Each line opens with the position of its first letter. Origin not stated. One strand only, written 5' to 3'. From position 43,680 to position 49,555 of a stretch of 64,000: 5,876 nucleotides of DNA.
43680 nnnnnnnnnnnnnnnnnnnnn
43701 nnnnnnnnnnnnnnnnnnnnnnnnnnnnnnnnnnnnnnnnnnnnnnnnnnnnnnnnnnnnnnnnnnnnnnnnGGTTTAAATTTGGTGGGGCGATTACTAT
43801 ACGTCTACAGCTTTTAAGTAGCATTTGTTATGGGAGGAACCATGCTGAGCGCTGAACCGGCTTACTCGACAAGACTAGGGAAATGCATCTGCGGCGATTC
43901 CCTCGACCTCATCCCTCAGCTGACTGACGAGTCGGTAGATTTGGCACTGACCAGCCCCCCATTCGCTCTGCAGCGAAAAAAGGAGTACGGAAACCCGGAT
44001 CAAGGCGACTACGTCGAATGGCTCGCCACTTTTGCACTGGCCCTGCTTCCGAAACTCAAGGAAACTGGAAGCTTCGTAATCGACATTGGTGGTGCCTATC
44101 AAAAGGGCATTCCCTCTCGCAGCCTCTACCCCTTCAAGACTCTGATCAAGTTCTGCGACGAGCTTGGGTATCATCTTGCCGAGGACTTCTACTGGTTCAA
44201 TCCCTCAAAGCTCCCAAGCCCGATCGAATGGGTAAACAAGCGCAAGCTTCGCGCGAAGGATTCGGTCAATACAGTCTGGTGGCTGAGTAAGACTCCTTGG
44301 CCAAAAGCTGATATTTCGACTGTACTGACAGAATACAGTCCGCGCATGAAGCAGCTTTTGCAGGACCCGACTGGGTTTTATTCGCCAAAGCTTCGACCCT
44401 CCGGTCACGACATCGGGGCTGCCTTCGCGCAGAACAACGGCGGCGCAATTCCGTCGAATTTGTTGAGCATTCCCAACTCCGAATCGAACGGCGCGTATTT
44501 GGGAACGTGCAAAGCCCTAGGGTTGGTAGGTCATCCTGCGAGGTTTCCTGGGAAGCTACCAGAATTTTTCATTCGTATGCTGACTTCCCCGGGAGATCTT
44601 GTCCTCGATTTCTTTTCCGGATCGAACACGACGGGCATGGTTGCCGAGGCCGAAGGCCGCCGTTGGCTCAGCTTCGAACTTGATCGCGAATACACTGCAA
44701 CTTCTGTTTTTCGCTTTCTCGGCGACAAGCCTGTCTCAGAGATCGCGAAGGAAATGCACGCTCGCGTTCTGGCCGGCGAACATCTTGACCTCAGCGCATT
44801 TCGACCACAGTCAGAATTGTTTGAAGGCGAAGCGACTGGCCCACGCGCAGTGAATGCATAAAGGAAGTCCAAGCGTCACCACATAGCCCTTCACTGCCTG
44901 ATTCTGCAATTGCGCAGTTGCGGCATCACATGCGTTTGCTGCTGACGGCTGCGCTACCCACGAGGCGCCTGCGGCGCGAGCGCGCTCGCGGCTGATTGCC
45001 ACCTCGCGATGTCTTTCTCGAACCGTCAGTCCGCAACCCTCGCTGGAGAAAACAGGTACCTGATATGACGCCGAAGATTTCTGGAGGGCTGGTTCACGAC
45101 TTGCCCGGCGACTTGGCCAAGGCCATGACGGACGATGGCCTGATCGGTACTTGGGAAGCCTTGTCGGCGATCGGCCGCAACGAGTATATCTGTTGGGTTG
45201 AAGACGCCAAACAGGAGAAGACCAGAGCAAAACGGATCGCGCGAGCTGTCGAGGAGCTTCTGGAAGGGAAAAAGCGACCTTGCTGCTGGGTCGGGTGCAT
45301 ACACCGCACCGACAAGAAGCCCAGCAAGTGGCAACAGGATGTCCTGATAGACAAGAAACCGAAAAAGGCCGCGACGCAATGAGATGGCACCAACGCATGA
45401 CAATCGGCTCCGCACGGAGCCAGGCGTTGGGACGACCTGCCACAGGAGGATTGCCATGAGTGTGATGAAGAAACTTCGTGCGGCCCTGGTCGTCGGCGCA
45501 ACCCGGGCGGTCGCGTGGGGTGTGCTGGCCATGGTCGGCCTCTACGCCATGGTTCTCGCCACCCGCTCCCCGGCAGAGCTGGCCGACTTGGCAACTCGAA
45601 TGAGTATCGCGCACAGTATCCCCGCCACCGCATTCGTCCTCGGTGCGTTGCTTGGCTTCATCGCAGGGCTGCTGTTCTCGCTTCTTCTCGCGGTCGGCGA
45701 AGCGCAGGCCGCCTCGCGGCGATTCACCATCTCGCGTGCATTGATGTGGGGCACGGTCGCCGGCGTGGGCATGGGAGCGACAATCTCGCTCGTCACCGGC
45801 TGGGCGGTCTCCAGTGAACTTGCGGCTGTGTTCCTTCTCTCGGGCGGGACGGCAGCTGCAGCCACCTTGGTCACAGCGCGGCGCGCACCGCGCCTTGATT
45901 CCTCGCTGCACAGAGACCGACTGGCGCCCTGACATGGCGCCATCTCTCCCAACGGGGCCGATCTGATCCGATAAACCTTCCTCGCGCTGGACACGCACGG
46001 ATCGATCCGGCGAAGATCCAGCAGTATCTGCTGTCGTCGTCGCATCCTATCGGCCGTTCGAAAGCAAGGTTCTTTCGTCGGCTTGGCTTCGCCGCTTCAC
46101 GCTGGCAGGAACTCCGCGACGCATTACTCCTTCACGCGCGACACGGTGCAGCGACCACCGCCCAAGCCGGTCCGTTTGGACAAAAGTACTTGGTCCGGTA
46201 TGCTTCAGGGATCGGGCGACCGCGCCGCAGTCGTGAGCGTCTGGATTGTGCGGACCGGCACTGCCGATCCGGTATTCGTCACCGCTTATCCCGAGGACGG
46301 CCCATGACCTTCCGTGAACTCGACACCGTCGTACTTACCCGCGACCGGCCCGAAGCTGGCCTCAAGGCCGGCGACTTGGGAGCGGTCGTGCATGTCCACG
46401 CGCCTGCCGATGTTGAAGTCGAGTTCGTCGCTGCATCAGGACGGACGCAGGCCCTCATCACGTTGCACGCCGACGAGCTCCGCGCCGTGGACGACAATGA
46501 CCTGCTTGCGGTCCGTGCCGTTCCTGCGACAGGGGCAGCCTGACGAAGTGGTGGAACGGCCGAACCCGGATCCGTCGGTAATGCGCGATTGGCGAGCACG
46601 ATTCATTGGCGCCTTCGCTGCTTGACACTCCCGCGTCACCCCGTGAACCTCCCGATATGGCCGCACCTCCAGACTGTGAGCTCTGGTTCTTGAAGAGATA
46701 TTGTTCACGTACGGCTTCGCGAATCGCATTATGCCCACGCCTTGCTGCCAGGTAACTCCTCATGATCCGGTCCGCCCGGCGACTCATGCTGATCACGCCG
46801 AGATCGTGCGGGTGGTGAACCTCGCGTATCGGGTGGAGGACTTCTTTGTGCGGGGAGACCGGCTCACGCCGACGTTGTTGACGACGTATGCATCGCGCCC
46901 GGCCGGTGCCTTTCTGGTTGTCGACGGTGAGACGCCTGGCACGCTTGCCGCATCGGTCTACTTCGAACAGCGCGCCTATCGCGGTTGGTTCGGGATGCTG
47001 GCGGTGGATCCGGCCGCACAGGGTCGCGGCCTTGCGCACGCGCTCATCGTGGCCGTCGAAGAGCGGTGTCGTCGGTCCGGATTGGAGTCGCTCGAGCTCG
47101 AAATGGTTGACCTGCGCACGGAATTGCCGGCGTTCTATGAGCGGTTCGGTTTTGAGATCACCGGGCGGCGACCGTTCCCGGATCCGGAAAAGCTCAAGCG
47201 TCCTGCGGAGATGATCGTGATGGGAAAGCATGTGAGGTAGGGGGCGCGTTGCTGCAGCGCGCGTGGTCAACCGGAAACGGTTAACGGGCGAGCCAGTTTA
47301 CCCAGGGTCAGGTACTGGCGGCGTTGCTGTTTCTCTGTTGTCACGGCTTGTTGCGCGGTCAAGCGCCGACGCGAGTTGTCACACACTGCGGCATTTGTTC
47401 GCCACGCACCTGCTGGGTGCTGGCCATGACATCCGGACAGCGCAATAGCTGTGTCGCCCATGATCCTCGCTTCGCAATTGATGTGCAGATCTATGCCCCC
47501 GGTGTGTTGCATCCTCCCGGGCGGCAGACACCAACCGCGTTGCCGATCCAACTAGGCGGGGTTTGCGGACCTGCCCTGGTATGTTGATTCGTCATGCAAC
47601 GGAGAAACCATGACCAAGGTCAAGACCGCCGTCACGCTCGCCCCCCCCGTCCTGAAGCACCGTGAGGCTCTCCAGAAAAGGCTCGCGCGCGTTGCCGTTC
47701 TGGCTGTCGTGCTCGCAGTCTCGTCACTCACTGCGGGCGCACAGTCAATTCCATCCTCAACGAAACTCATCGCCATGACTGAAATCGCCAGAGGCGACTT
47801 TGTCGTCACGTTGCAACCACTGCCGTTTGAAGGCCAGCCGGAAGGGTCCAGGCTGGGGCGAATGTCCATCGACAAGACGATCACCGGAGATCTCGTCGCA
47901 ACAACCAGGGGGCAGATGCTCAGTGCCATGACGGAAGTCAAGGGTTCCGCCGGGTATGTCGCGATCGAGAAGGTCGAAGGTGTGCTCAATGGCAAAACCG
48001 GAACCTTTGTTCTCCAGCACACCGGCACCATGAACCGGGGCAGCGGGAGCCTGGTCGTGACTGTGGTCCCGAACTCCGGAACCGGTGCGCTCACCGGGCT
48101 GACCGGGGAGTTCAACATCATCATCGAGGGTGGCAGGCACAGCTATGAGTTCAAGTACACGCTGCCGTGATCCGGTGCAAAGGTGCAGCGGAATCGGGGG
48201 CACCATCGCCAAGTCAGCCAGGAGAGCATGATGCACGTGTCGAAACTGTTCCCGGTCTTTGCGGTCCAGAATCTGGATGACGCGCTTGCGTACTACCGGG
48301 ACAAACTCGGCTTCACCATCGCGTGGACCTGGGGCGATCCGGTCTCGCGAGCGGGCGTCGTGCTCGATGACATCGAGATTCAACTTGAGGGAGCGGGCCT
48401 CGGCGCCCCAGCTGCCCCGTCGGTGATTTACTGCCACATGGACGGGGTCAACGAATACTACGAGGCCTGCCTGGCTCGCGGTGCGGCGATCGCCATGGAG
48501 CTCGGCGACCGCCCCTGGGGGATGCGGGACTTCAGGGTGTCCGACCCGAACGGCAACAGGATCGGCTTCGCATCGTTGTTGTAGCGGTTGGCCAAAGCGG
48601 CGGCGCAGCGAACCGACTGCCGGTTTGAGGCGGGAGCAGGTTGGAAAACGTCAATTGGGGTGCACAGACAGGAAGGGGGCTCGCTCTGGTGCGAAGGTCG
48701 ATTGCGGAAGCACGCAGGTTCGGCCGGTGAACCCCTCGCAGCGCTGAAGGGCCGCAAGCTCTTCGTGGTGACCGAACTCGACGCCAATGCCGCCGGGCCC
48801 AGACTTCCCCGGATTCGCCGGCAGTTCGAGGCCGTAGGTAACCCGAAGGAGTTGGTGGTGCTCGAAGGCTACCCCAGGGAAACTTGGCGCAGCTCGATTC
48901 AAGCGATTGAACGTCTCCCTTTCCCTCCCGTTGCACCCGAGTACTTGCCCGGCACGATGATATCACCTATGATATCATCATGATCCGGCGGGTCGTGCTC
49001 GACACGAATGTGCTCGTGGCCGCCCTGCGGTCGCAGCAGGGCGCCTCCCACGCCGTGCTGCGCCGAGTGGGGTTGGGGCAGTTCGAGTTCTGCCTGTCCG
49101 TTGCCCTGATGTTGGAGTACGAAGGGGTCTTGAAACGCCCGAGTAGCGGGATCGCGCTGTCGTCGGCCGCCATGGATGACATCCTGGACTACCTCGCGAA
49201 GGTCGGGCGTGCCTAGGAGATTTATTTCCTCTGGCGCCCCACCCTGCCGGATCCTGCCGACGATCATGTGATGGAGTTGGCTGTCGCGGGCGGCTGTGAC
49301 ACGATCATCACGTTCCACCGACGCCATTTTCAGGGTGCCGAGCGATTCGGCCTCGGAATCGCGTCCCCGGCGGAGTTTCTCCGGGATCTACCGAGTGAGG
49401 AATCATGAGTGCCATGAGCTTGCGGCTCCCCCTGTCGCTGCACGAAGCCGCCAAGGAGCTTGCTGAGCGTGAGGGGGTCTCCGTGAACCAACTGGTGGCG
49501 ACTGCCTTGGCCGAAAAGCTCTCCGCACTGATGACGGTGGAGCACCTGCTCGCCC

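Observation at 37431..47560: About 10 kb lower-GC accessory island bounded by a G-run tract and a recombinase relic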

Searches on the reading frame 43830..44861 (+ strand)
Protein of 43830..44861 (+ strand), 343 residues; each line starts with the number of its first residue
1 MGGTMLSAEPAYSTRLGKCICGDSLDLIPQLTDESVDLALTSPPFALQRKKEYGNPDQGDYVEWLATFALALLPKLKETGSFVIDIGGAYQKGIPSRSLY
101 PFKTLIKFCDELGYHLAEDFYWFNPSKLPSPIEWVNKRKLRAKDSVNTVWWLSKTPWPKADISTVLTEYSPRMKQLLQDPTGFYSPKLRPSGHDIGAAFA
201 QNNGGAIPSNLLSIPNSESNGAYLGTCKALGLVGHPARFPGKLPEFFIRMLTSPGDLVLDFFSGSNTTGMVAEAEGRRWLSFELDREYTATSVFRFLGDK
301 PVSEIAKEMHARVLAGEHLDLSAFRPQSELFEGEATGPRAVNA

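Call 6: search_protein_families(library=pfam, proteins=[window:43830-44861:+], max_evalue=0.01)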
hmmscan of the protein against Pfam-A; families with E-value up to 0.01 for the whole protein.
window:43830-44861:+ (343 aa): 1 family
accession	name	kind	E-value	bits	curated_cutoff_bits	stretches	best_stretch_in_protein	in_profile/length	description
PF01555.25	N6_N4_Mtase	-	6.5e-38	131.3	26.7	1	36-291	1-218/221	DNA methylase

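Call 23: search_protein_families(library=padloc, proteins=[window:43830-44861:+], max_evalue=0.01)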
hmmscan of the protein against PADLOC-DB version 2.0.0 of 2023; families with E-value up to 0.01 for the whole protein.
window:43830-44861:+ (343 aa): 55 families (the best 25 are shown)
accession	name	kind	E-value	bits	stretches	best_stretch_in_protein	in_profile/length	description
PDLC03323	MTase_II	-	3.2e-160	530.7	1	8-325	6-323/330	Type II methyltransferase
PDLC03387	MTase_II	-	3.9e-31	106.3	2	108-299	135-278/289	Type II methyltransferase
PDLC03371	MTase_II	-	1.5e-25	88.2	1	11-296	5-252/260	Type II methyltransferase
PDLC03353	MTase_II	-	5e-20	70.1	2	233-291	187-245/260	Type II methyltransferase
PDLC03299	MTase_II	-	7.5e-20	69.6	2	234-295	195-256/296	Type II methyltransferase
PDLC03238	MTase_II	-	1.3e-16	58.7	2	8-84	115-194/428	Type II methyltransferase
PDLC03265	MTase_II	-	2.8e-16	57.9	2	235-291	267-323/333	Type II methyltransferase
PDLC03350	MTase_II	-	3.4e-16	57.5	2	233-290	232-289/312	Type II methyltransferase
PDLC03320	MTase_II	-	1.6e-15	55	2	233-292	211-270/289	Type II methyltransferase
PDLC03260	MTase_II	-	1.9e-15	54.7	2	235-292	246-303/349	Type II methyltransferase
PDLC03738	oMTase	-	1.2e-13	48.6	2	235-296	204-265/376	orphan methyltransferase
PDLC03216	MTase_II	-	1.4e-13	48.6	2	235-306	194-265/364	Type II methyltransferase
PDLC03295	MTase_II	-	2.8e-13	48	2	17-88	4-77/292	Type II methyltransferase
PDLC03228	MTase_II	-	3.7e-13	47.9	2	235-295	144-204/227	Type II methyltransferase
PDLC03337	MTase_II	-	4.1e-13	47.2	2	235-295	185-245/264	Type II methyltransferase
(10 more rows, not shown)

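Call 43: search_protein_families(library=ncbifam, proteins=[window:43830-44861:+], max_evalue=0.01)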
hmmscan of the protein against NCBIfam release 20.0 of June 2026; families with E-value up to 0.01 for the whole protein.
window:43830-44861:+ (343 aa): 3 families
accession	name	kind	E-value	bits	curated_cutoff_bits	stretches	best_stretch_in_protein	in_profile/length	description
NF008572.0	PRK11524.1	equivalog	5.6e-15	55.2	292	2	235-296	195-256/294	adenine-specific DNA-methyltransferase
NF050803.1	DnaMtaseCcrMCaul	equivalog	3.2e-14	52.6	830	2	234-309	185-260/350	adenine-specific DNA-methyltransferase CcrM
NF010253.0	PRK13699.1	subfamily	1.4e-09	38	244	1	233-293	142-202/226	DNA methyltransferase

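Call 94: search_solved_structures(query=window:43830-44861:+, max_evalue=0.00001)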
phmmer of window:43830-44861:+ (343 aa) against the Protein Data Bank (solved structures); distinct sequences matched with E-value up to 0.00001: 12.
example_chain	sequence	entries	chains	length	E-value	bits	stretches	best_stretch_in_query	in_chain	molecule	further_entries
1boo_A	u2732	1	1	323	1e-139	468.5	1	8-323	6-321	PROTEIN (N-4 CYTOSINE-SPECIFIC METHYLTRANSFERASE PVU II)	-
1nw8_A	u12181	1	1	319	1.2e-12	50.6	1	229-282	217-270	MODIFICATION METHYLASE RSRI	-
1eg2_A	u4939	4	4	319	1.4e-12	50.4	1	229-282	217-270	MODIFICATION METHYLASE RSRI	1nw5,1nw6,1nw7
9c3u_A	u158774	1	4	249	1.4e-10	43.8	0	233-292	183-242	Methyltransferase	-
8urk_A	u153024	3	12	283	1.9e-10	43.4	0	233-292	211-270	Methyltransferase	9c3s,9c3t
2zie_A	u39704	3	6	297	4.6e-10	42.1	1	234-301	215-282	Putative modification methylase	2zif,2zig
8s9n_A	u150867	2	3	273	1.1e-08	37.6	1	235-290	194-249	DNA cytosine-N4 methyltransferase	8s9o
8s9m_A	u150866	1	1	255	1.1e-08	37.5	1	235-290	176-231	DNA cytosine-N4 methyltransferase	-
6pbd_A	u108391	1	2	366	2e-08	36.8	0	231-299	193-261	Modification methylase CcrMI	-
1g60_A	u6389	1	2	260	2.5e-08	36.4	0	235-292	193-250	Adenine-specific Methyltransferase MboIIA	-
5hfj_A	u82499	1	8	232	8.4e-06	28.1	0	232-293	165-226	Adenine specific DNA methyltransferase (DpnA)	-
5hek_A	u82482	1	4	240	8.8e-06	28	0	232-293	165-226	Adenine specific DNA methyltransferase (DpnA)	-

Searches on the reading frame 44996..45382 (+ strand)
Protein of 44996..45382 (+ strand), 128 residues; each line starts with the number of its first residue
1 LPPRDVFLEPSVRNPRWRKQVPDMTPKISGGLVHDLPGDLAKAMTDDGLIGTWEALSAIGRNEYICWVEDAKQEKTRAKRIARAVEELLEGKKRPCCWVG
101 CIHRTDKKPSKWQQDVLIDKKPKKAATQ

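Call 7: search_protein_families(library=pfam, proteins=[window:44996-45382:+], max_evalue=0.01)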
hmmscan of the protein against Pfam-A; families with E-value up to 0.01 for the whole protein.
window:44996-45382:+ (128 aa): 1 family
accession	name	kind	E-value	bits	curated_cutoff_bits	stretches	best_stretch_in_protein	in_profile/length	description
PF13376.11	OmdA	-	6.5e-15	55.3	25.6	1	36-91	4-60/60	Bacteriocin-protection, YdeI or OmpD-Associated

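Call 23: search_protein_families(library=padloc, proteins=[window:44996-45382:+], max_evalue=0.01)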
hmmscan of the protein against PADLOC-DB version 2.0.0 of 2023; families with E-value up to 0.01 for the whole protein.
window:44996-45382:+ (128 aa): 2 families
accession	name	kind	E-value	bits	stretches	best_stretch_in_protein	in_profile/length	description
PDLC00422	ThsB1|ThsB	-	0.0034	14.9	1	41-112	46-115/194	TIR-like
PDLC01991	CARF_m8--CARF_LolE_TM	-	0.0079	12.3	1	45-85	769-809/810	-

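Call 49: search_protein_families(library=phrogs, proteins=[window:44996-45382:+], max_evalue=0.01)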
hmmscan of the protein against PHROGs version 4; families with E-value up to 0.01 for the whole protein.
window:44996-45382:+ (128 aa): 0 families

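Call 92: find_encoding_contigs(protein=window:45065-45382:+, flank=10000, max_places=8)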
Protein window:45065-45382:+ (105 aa): 2 contigs read that carry it; 2 places shown.
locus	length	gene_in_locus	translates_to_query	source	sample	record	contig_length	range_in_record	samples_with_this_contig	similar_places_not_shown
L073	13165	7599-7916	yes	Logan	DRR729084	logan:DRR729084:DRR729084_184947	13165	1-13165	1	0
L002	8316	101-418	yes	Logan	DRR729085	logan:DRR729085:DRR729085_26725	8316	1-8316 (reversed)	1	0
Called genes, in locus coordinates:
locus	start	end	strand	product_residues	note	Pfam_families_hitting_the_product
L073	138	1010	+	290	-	PF01972:SDH_protease, PF25145:NfeD1b_N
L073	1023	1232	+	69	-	-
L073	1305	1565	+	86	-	-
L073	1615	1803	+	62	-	-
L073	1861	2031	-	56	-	-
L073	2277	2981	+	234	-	-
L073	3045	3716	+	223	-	-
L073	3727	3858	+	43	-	-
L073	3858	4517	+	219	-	PF13643:DUF4145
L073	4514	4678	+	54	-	-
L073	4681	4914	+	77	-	-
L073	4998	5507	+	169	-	-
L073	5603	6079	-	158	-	PF09225:Endonuc-PvuII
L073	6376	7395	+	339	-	PF01555:N6_N4_Mtase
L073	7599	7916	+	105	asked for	PF13376:OmdA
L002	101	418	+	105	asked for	PF13376:OmdA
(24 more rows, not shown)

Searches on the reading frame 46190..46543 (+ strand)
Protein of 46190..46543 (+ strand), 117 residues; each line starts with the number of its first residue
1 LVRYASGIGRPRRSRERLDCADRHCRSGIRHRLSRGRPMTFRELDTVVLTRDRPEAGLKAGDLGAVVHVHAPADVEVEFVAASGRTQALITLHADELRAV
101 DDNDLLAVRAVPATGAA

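Call 7: search_protein_families(library=pfam, proteins=[window:46190-46543:+], max_evalue=0.01)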
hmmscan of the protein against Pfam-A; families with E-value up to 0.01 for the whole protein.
window:46190-46543:+ (117 aa): 2 families
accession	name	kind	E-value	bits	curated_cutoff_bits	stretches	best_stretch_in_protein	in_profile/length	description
PF16277.11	DUF4926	-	2.9e-19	68.6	29.1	1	43-98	1-56/57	Domain of unknown function (DUF4926)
PF18335.7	SH3_13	-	0.0036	17.5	41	1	38-79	23-65/65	ATP-dependent RecD-like DNA helicase SH3 domain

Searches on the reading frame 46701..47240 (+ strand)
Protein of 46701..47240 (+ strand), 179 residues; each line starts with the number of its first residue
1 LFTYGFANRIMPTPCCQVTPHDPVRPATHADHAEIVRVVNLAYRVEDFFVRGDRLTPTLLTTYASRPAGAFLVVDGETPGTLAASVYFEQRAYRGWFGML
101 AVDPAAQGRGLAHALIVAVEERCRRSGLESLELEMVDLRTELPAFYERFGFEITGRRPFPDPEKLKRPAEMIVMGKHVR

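Call 7: search_protein_families(library=pfam, proteins=[window:46701-47240:+], max_evalue=0.01)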
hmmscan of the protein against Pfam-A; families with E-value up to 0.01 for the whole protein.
window:46701-47240:+ (179 aa): 5 families
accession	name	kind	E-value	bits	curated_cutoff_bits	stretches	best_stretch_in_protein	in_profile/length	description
PF00583.31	Acetyltransf_1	-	2e-12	47.8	20.7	1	47-151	11-116/116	Acetyltransferase (GNAT) family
PF13508.13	Acetyltransf_7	-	1.2e-11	45.3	27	1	69-152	3-83/84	Acetyltransferase (GNAT) domain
PF13673.13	Acetyltransf_10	-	1e-08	35.7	23.6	1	97-156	54-112/128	Acetyltransferase (GNAT) domain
PF13527.13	Acetyltransf_9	-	9.7e-05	22.8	25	1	86-153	63-126/127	Acetyltransferase (GNAT) domain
PF08445.16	FR47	-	0.00017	22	22.1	1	91-153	18-79/86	FR47-like protein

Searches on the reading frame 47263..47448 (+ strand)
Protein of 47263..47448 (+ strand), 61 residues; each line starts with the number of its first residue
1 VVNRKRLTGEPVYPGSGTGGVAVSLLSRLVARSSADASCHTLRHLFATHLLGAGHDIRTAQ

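Call 7: search_protein_families(library=pfam, proteins=[window:47263-47448:+], max_evalue=0.01)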
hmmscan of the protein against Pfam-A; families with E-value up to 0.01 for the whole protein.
window:47263-47448:+ (61 aa): 1 family
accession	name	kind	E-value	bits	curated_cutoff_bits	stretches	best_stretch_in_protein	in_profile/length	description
PF00589.27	Phage_integrase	-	0.00012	22.3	27.1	1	27-61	115-151/172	Phage integrase family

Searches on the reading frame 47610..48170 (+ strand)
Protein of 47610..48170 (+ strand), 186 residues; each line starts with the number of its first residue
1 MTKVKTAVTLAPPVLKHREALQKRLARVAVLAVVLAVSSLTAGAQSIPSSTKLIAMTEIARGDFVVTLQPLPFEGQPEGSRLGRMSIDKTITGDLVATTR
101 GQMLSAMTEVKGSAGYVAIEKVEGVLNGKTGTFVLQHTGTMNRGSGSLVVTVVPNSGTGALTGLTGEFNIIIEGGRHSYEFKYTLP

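Call 7: search_protein_families(library=pfam, proteins=[window:47610-48170:+], max_evalue=0.01)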
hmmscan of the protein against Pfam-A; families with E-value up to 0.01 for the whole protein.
window:47610-48170:+ (186 aa): 1 family
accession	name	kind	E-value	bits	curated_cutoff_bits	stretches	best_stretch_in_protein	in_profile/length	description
PF11528.13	DUF3224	-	4.5e-39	133.6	25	1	61-183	2-126/126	Protein of unknown function (DUF3224)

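Call 10: find_encoding_contigs(protein=window:47610-48170:+, flank=10000, max_places=10)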
Protein window:47610-48170:+ (186 aa): 2 contigs read that carry it; 2 places shown.
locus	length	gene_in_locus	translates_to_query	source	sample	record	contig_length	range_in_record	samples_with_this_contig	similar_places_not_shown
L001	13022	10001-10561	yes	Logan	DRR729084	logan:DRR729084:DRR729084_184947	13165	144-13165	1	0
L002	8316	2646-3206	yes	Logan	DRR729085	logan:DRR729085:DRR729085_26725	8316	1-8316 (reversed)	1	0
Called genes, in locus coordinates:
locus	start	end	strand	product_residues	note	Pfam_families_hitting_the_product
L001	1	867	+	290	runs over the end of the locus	PF01972:SDH_protease, PF25145:NfeD1b_N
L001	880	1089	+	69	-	-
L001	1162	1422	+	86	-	-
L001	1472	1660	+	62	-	-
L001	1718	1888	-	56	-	-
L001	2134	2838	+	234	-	-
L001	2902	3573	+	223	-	-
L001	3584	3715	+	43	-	-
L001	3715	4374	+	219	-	PF13643:DUF4145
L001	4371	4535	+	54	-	-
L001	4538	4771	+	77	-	-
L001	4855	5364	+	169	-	-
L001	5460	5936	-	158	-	PF09225:Endonuc-PvuII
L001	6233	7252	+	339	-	PF01555:N6_N4_Mtase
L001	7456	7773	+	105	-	PF13376:OmdA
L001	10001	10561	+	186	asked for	PF11528:DUF3224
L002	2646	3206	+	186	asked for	PF11528:DUF3224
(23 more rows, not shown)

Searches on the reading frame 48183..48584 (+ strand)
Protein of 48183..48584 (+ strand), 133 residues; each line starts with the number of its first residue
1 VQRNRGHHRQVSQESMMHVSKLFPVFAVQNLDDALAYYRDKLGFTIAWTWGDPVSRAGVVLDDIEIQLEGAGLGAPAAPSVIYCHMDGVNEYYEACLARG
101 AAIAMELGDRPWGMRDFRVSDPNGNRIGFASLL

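Call 7: search_protein_families(library=pfam, proteins=[window:48183-48584:+], max_evalue=0.01)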
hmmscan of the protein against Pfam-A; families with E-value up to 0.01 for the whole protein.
window:48183-48584:+ (133 aa): 3 families
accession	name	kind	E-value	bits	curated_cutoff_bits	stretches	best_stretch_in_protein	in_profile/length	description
PF00903.31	Glyoxalase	-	6.2e-13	49.6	20.6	1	26-129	7-121/121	Glyoxalase/Bleomycin resistance protein/Dioxygenase superfamily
PF19581.5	Glyoxalase_7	-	1.1e-06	29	23.6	1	17-130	11-127/133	Glyoxalase superfamily protein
PF12681.13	Glyoxalase_2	-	0.0012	19.2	30.1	0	24-129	4-113/118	Glyoxalase-like domain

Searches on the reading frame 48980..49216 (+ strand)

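Call 13: search_protein_families(library=pfam, proteins=[window:48980-49216:+], max_evalue=0.001)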
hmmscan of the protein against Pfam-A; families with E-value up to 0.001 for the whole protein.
window:48980-49216:+ (78 aa): 2 families
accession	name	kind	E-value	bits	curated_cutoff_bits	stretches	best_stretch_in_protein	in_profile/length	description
PF13470.12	PIN_3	-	9e-11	43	27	1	4-62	1-61/115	PIN domain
PF01850.27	PIN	-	0.0006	20.9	23.6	1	5-57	1-52/120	PIN domain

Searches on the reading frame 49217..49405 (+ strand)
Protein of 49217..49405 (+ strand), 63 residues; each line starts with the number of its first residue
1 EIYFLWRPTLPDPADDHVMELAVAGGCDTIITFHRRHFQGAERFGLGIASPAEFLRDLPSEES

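Call 89: search_protein_families(library=pfam, proteins=[window:49217-49405:+], max_evalue=0.1)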
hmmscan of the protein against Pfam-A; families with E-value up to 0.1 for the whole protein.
window:49217-49405:+ (63 aa): 1 family
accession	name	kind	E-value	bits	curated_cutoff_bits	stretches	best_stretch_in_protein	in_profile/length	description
PF13470.12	PIN_3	-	5.5e-06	27.6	27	1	4-33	81-112/115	PIN domain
